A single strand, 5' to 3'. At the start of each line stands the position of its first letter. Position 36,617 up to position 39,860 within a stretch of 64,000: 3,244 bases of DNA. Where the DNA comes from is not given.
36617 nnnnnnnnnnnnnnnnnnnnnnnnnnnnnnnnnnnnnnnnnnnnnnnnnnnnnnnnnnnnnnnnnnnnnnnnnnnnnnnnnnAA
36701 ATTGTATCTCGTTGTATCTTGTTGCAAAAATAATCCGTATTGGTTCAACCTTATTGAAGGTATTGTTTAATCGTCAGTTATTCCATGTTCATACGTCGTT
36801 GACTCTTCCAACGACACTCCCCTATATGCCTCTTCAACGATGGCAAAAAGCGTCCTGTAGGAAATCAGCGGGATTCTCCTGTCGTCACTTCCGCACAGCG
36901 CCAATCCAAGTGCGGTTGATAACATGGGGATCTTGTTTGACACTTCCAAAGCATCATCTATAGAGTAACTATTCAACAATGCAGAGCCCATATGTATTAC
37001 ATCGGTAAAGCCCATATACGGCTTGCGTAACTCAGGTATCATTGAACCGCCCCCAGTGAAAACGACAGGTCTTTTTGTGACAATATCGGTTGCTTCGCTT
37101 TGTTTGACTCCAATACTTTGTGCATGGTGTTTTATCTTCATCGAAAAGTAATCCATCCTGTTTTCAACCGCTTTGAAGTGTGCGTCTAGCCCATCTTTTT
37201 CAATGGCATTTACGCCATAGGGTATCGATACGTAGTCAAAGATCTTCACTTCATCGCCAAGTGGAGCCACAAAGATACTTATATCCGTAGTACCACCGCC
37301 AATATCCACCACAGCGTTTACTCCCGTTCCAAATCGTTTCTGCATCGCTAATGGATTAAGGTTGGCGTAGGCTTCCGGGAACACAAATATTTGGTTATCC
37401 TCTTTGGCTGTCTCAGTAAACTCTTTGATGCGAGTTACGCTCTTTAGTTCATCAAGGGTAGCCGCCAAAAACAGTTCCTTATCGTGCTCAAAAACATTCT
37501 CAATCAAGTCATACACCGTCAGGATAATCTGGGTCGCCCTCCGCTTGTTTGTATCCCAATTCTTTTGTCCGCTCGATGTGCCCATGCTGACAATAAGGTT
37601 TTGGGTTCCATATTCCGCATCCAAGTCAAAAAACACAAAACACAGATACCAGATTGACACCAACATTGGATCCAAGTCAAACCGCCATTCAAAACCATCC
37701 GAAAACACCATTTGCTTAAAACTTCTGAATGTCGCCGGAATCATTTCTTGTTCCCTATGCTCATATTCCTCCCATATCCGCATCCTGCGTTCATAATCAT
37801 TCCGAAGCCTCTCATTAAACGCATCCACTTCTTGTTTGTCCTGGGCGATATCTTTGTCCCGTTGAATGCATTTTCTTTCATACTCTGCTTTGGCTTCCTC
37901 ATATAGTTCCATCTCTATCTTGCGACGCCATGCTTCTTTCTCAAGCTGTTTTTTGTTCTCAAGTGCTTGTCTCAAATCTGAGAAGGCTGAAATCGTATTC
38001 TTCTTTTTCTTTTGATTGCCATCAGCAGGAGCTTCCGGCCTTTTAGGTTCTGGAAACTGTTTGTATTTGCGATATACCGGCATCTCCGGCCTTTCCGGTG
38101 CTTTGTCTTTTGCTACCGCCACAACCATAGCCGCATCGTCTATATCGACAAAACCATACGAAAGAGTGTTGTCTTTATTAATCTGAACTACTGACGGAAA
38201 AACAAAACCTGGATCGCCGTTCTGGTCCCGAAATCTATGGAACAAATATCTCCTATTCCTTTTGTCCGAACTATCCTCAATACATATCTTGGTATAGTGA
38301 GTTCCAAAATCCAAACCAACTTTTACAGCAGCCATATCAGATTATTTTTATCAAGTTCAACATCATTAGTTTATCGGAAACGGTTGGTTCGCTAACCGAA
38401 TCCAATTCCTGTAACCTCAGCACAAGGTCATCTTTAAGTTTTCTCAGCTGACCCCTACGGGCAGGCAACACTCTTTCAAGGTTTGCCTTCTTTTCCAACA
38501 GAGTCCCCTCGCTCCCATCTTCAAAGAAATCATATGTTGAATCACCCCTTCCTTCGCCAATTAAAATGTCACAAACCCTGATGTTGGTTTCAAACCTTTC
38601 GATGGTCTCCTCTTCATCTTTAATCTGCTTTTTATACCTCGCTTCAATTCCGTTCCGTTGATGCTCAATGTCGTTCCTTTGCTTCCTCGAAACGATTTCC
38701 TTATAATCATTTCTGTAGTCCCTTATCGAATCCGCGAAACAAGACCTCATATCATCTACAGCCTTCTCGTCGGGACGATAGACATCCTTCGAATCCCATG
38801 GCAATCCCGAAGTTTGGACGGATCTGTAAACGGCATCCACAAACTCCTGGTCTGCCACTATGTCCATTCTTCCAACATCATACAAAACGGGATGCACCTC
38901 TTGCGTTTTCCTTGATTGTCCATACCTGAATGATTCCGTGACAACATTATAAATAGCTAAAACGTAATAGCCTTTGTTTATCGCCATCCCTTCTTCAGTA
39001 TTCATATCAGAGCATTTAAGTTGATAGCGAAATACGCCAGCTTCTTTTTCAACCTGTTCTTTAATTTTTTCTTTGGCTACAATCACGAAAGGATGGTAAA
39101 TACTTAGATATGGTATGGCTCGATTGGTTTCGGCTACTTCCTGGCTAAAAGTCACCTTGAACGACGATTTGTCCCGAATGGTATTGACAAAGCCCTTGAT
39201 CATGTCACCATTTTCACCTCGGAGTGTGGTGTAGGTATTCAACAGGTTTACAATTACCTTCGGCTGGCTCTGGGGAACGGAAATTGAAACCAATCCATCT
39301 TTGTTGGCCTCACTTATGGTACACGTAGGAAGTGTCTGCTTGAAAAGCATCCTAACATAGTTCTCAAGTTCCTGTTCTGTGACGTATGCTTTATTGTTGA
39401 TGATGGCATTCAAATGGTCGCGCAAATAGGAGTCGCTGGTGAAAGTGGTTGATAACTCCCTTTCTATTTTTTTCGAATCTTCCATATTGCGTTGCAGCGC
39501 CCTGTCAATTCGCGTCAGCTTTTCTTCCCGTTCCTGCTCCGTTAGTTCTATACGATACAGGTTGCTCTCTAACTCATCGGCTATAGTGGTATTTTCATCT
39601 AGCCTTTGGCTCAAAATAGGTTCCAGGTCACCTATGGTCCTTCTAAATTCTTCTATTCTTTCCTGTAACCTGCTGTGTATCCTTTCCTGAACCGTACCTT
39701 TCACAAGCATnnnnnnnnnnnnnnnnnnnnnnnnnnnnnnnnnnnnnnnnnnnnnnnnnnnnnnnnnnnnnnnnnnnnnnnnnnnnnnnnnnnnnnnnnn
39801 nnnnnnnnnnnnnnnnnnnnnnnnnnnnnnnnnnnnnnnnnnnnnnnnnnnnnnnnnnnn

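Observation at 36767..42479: WYL regulator, RapA-like SNF2 helicase and Hsp70-fold ATPase upstream of a type I R-M operon: candidate undescribed defence module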

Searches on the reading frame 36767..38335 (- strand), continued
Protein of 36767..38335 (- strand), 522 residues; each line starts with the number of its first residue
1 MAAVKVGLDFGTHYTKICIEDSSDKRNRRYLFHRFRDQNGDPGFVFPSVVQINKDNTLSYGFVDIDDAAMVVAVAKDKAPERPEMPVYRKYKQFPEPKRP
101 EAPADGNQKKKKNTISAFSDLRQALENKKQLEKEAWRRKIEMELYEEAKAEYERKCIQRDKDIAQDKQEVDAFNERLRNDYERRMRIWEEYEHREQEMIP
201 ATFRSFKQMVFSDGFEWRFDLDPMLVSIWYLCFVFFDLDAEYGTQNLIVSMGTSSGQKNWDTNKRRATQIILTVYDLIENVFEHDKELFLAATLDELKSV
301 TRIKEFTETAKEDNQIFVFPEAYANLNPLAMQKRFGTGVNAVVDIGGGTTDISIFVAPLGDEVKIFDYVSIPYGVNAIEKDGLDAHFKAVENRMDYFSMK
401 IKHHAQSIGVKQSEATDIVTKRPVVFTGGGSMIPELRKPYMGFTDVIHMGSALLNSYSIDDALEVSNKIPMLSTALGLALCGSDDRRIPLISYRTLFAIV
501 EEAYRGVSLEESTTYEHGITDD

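Call 91: search_solved_structures(query=A2, max_evalue=1)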
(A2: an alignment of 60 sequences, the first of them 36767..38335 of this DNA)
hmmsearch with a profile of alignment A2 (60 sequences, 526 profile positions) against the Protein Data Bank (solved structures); distinct sequences matched with E-value up to 1: 28.
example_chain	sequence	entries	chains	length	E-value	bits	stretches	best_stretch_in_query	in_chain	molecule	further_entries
7zpt_M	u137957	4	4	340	2.5e-05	26.6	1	343-451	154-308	Cell shape-determining protein MreB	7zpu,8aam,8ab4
8azg_M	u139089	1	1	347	2.5e-05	26.6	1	343-451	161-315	Cell shape-determining protein MreB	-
1jce_A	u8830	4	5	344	0.0011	21.1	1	343-476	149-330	ROD SHAPE-DETERMINING PROTEIN MREB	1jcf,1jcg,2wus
8r2n_A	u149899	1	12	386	0.002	20.3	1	338-438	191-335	Actin/actin family protein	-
7q6g_A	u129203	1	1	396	0.018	17.1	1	342-482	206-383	Cell division protein FtsA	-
5jyg_A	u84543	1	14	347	0.021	16.9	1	344-441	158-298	Actin-like ATPase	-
5ljv_A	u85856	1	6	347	0.021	16.9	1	344-441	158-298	Actin-like ATPase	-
5ljw_A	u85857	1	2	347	0.064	15.3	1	344-441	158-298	Actin-like ATPase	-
7q6f_A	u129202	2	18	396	0.071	15.2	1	341-373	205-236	Cell division protein FtsA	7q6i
7q6d_A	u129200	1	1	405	0.16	14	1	344-371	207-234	Cell division protein FtsA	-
2mar_A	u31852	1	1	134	0.2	13.7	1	113-213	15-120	SXP/RAL-2 family protein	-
9vs6_A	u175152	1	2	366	0.23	13.5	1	305-360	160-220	Isoflavone 4'-O-methyltransferase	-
1zg3_A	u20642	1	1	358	0.27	13.3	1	305-356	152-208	isoflavanone 4'-O-methyltransferase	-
1zga_A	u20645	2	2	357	0.27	13.3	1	305-356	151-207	Isoflavanone 4'-O-methyltransferase' | Isoflavanone 4'-O-methyltransferase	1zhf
1zgj_A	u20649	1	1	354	0.27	13.2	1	305-356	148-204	Isoflavanone 4'-O-methyltransferase'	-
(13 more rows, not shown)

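Call 94: search_protein_families(library=phrogs, proteins=[window:36767-38335:-], max_evalue=0.001)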
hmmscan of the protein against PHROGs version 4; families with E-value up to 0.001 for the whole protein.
window:36767-38335:- (522 aa): 0 families

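Call 96: fold_search(model_id=the predicted structure, library=viral)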
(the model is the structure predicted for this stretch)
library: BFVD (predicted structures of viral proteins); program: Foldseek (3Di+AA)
matches with E <= 10: 490; with E <= 0.001: 12
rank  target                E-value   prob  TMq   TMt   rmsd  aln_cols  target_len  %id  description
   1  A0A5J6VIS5            8.7e-07  1.00  0.34  0.25  19.2       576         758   12  Hsp70 protein [Megaviridae environmental sample]
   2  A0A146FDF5            1.3e-06  1.00  0.34  0.33  25.1       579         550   10  Heat shock protein 70 homolog [Grapevine leafroll-associated virus 13]
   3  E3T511                5.2e-06  1.00  0.33  0.27   9.7       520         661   12  Putative DnaK/Hsp70 [Cafeteria roenbergensis virus (strain BV-PW1)]
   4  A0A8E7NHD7            1.7e-05  1.00  0.31  0.30  11.8       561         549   11  (no name in the UniProt tables at hand)
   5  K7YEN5                2.4e-05  1.00  0.34  0.30  13.8       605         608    9  Heat shock protein 70-like protein [Megavirus courdo11]
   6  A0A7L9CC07            2.6e-05  1.00  0.34  0.31  15.4       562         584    9  HSP70h [Olivavirus actinidiae]
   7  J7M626                4.6e-05  1.00  0.33  0.29  15.5       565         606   10  Heat shock protein 70 homolog [Blueberry virus A]
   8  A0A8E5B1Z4            8.6e-05  1.00  0.32  0.30  26.2       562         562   11  (no name in the UniProt tables at hand)
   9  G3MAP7                1.6e-04  1.00  0.25  0.33  11.7       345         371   13  Gp506 [Bacillus phage G]
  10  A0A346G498            2.5e-04  1.00  0.31  0.30  19.1       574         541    9  (no name in the UniProt tables at hand)
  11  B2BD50                2.9e-04  1.00  0.25  0.50  21.9       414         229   11  Heat shock 70-like protein (Fragment) [Pineapple mealybug wilt-associated virus 1]
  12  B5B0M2                5.1e-04  1.00  0.26  0.37  13.1       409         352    8  Heat shock protein 70-like protein (Fragment) [Carnation necrotic fleck virus]
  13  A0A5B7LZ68            1.4e-03  1.00  0.18  0.28  12.6       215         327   15  (no name in the UniProt tables at hand)
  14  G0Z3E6                2.6e-03  0.99  0.25  0.41  10.9       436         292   10  Heat shock protein 70 (Fragment) [Tomato chlorosis virus]
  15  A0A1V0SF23            2.6e-03  0.93  0.19  0.32  12.0       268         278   14  Actin-related protein [Hokovirus HKV1]
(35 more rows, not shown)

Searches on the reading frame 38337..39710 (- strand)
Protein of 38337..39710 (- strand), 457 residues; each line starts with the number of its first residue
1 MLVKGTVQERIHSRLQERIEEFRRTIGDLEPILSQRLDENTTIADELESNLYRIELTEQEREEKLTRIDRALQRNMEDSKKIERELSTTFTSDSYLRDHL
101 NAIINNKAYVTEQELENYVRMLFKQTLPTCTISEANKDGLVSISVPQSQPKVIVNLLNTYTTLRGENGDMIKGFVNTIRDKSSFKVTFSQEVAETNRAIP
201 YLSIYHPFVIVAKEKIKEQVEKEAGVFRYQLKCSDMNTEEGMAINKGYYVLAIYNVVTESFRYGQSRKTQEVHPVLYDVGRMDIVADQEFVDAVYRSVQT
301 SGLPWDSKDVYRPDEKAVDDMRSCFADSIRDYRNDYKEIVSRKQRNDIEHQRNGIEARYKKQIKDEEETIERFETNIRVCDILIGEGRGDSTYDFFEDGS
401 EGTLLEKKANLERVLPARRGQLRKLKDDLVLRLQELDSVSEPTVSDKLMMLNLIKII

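Call 22: search_protein_families(library=padloc, proteins=[window:38337-39611:-], max_evalue=1)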
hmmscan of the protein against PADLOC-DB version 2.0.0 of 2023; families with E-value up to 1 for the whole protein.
window:38337-39611:- (424 aa): 1 family
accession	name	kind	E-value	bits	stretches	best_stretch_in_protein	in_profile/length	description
PDLC02623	DrmD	-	6e-07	25.6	1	13-344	672-978/1040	DrmD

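Call 51: find_homologous_proteins(query=window:38337-39710:-, max_evalue=0.001)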
Query window:38337-39710:- (457 aa): 3 proteins with E <= 0.001 among 8000 candidates.
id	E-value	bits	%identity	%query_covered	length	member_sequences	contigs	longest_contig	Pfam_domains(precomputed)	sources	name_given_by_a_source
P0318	1.2e-119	418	46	100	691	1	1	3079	PF16203.12,PF00271.38,PF22590.3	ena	-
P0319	4.6e-111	390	43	100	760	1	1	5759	PF00271.38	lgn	-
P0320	3.6e-7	48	89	8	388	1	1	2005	PF00176.30,PF00271.38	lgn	-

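Call 61: predict_structure(alignment_id=A4)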
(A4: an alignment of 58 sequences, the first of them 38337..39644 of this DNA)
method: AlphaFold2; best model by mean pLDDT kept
length: 435 residues; sequences in the alignment: 58
mean_pLDDT: 82.8   pTM: 0.48
mean pLDDT of the five models: 82.8, 82.7, 82.1, 81.7, 79.8
residues with pLDDT >= 90: 158; 70-90: 211; 50-70: 41; < 50: 25
segments of 3 or more residues with pLDDT < 50: 1-4, 66-71, 77-86, 200-202
pLDDT, mean of each block of 10 residues (from residue 1): 58 74 66 71 84 81 53 49 53 84 88 87 91 91 86 89 89 87 88 69 74 73 86 88 83 92 91 87 73 87 94 93 90 95 95 92 88 77 90 94 95 88 90 90
secondary structure, 60 per line:
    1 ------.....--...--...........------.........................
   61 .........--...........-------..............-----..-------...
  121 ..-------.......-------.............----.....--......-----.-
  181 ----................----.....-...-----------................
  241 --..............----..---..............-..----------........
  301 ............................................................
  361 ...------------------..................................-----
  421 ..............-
elements in order: H7-11 E14-16 H21-29 H36-69 H72-82 H90-103 E118-122 H130-136 H144-156 E161-165 H168-173 H185-200 E205-209 E225-240 E243-256 H266-279 H293-363 H382-415 E421-434

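Call 63: fold_search(model_id=the predicted structure, library=pdb)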
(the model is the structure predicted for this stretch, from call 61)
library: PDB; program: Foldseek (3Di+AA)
matches with E <= 10: 616; with E <= 0.001: 0
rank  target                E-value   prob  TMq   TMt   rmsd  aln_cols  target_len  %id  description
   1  8iyj_B4               4.3e-02  0.14  0.12  0.12  56.5       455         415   12  Cryo-EM structure of the 48-nm repeat doublet microtubule from mouse sperm (released 2023-07-05)
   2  8otz_Cv               5.1e-02  0.28  0.15  0.16  53.8       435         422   12  48-nm repeat of the native axonemal doublet microtubule from bovine sperm (released 2023-11-22)
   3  9cpb_6Q               5.7e-02  0.15  0.14  0.14  55.8       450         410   13  Atomic model of bovine Fallopian tube cilia doublet microtubule (48-nm periodicity) (released 2024-10-30)
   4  7ung_B1               5.7e-02  0.14  0.13  0.14  54.1       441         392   12  48-nm repeat of the human respiratory doublet microtubule (released 2022-10-05)
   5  7ung_B2               6.0e-02  0.14  0.12  0.13  53.6       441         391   14  48-nm repeat of the human respiratory doublet microtubule (released 2022-10-05)
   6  9fqr_E6               6.4e-02  0.28  0.15  0.16  49.7       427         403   12  96-nm repeat of axonemal doublet microtubules from bovine sperm (released 2025-03-26)
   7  8snb_8R               8.0e-02  0.38  0.22  0.23  57.2       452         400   11  atomic model of sea urchin sperm doublet microtubule (48-nm periodicity) (released 2023-06-28)
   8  7rro_B7               8.0e-02  0.38  0.20  0.20  55.3       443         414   12  Structure of the 48-nm repeat doublet microtubule from bovine tracheal cilia (released 2021-10-27)
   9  9fqr_A0               8.0e-02  0.23  0.15  0.16  54.1       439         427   12  96-nm repeat of axonemal doublet microtubules from bovine sperm (released 2025-03-26)
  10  8j07_8N               9.5e-02  0.12  0.12  0.13  52.0       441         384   13  96nm repeat of human respiratory doublet microtubule and associated axonemal complexes (released 2023-07-26)
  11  7rro_D1               1.0e-01  0.25  0.19  0.19  60.9       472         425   11  Structure of the 48-nm repeat doublet microtubule from bovine tracheal cilia (released 2021-10-27)
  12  8otz_Cr               1.1e-01  0.20  0.15  0.16  55.1       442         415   12  48-nm repeat of the native axonemal doublet microtubule from bovine sperm (released 2023-11-22)
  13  8j07_8L               1.2e-01  0.10  0.12  0.13  49.4       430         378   13  96nm repeat of human respiratory doublet microtubule and associated axonemal complexes (released 2023-07-26)
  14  9fqr_A7               1.2e-01  0.09  0.12  0.12  58.7       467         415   16  96-nm repeat of axonemal doublet microtubules from bovine sperm (released 2025-03-26)
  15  9q9h_B                1.3e-01  0.72  0.20  0.18  16.3       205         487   10  Cryo-EM structure of human Mre11-Rad50 complex bound to DNA (released 2025-10-01)
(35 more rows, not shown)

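Call 69: search_protein_families(library=pfam, proteins=[window:38337-39644:-], max_evalue=1)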
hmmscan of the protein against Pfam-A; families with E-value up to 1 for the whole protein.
window:38337-39644:- (435 aa): 5 families
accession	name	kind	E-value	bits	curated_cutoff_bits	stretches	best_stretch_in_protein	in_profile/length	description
PF20988.2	SidF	-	0.0042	15.6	27.1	1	263-355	387-478/839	Phosphoinositide phosphatase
PF04859.17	DUF641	-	0.079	13.7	27.6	1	271-356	22-101/127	Plant protein of unknown function (DUF641)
PF02271.21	UCR_14kD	-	0.15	12.5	27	1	34-85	45-96/100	Ubiquinol-cytochrome C reductase complex 14kD subunit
PF04986.18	Y2_Tnp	-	0.22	12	20.9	1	89-211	90-140/183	Putative transposase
PF21811.2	RdfA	-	0.54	10.5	27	1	10-97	44-132/195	Rod-determining factor A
